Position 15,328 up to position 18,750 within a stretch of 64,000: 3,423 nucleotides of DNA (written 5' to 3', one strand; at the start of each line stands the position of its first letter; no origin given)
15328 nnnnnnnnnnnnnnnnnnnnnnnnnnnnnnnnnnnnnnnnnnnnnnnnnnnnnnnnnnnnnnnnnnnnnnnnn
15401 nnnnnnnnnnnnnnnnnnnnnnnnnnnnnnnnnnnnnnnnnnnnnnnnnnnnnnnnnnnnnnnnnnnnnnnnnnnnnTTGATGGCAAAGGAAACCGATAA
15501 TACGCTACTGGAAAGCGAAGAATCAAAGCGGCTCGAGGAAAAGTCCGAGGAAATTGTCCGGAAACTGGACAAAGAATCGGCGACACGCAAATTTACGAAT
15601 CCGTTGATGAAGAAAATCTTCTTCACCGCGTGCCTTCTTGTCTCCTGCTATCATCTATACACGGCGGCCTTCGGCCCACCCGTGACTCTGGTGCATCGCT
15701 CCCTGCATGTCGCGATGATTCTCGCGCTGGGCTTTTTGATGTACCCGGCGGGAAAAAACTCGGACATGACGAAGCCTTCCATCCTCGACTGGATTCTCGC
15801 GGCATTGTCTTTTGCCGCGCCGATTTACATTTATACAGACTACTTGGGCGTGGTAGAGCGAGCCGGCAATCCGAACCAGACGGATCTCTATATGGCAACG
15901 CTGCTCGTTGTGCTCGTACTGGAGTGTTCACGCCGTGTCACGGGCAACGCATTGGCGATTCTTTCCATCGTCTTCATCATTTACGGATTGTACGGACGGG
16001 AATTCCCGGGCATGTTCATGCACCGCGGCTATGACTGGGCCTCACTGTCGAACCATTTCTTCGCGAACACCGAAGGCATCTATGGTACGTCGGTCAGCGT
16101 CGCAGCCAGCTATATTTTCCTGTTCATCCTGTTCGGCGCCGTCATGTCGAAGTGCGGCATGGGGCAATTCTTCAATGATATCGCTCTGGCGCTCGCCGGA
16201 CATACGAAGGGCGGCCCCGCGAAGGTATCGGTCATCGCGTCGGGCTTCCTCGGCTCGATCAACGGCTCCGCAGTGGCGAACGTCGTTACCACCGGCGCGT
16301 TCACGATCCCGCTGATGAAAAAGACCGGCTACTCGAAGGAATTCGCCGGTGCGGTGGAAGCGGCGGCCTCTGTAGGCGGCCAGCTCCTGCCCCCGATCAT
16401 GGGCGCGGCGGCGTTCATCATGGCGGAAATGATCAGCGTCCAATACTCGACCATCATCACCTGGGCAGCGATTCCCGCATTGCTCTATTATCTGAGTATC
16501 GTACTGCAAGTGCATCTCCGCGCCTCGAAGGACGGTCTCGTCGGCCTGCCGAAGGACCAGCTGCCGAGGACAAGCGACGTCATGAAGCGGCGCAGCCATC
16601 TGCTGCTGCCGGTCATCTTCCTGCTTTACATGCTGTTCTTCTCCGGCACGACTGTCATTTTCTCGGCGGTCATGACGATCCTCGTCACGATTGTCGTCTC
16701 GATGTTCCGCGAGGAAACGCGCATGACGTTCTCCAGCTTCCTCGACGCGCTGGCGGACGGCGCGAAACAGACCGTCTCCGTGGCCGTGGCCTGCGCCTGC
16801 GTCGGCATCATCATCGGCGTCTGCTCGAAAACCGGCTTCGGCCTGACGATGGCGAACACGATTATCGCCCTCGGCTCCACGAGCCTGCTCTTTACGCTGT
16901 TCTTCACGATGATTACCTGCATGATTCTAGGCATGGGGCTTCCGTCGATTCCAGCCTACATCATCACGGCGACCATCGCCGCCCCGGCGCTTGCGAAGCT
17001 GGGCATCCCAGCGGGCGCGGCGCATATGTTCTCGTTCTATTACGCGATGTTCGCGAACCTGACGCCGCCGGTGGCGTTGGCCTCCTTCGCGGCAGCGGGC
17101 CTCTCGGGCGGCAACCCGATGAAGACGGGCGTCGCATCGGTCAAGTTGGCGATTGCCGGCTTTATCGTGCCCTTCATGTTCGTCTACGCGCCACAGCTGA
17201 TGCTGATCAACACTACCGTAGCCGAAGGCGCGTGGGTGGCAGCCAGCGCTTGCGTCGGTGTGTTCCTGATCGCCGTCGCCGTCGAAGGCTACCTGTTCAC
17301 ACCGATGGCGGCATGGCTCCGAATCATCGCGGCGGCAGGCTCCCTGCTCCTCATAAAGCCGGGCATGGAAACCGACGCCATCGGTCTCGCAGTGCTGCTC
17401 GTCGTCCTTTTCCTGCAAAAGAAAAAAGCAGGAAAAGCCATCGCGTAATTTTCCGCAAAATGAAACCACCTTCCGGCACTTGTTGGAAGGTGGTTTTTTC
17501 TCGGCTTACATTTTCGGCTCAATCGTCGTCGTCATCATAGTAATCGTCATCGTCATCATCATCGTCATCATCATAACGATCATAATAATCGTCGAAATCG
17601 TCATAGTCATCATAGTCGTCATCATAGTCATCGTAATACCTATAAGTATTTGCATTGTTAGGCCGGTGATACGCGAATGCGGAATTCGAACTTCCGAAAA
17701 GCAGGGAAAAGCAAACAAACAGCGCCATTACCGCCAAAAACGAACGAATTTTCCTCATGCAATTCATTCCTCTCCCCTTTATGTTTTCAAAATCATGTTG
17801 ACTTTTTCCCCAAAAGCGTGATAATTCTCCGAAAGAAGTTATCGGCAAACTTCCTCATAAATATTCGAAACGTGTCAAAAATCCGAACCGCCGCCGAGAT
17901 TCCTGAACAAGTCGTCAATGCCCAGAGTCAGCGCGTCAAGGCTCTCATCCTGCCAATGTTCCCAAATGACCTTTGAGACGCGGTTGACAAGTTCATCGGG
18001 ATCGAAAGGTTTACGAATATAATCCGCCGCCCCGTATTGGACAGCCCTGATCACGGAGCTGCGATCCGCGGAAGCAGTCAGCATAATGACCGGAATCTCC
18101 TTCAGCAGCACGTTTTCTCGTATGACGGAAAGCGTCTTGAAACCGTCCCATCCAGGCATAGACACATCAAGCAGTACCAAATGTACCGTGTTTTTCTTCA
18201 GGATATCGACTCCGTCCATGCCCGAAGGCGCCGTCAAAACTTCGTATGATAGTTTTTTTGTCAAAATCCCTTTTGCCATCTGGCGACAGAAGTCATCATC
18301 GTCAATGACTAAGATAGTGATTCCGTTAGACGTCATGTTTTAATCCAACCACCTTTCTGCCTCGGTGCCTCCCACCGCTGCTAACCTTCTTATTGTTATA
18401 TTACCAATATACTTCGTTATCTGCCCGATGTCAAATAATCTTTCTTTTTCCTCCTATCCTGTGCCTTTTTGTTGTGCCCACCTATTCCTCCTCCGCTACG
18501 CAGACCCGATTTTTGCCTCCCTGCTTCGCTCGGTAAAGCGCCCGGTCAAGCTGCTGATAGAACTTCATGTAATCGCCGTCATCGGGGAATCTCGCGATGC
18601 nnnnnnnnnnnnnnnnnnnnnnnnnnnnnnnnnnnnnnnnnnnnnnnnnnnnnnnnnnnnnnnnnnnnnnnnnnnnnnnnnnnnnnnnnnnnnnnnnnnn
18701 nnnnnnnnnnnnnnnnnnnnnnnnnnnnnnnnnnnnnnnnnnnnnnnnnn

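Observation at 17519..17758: Secreted, extremely Asp/Tyr-rich peptide encoded by a trinucleotide-repeat tract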

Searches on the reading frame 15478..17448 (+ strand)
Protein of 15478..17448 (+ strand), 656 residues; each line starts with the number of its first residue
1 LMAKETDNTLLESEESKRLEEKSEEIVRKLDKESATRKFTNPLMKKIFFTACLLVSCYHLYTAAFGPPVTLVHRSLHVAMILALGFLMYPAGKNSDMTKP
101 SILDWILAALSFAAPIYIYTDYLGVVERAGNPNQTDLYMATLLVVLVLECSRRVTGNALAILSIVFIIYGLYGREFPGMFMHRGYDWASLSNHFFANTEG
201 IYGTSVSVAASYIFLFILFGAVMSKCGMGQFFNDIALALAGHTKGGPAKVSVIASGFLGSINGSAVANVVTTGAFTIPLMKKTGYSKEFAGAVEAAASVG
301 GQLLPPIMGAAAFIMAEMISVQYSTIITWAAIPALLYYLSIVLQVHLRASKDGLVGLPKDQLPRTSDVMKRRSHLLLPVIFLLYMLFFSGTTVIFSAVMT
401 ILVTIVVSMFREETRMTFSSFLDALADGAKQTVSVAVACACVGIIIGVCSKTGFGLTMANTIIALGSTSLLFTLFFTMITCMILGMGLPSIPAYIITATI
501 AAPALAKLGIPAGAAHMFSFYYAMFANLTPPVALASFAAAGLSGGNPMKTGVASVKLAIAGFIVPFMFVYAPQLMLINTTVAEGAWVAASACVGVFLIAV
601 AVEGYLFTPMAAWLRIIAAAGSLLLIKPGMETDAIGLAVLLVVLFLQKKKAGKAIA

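Call 8: search_protein_families(library=pfam, proteins=[window:15478-17448:+], max_evalue=0.01)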
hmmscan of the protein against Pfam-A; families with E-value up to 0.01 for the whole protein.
window:15478-17448:+ (656 aa): 1 family
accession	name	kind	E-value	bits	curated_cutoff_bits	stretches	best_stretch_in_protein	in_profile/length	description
PF06808.19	DctM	-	2e-86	290.8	23.8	1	142-579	1-409/413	Tripartite ATP-independent periplasmic transporter, DctM component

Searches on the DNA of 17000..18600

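Call 30: search_rna_families(source=window, start=17000, end=18600, threshold=evalue, max_evalue=1)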
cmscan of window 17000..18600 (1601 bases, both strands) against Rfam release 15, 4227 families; matches with E-value up to 1: 1.
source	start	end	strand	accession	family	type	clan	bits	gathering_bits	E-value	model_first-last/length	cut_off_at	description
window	17739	17853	-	RF00166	PrrB_RsmZ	Gene; sRNA;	CL00106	23.2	44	0.0075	1-133/133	no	PrrB/RsmZ RNA family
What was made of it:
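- Rfam gives nothing above threshold (call 30).
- Tried and rejected: Rfam returned only a sub-threshold PrrB/RsmZ match (23 bits against 44; call 30).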
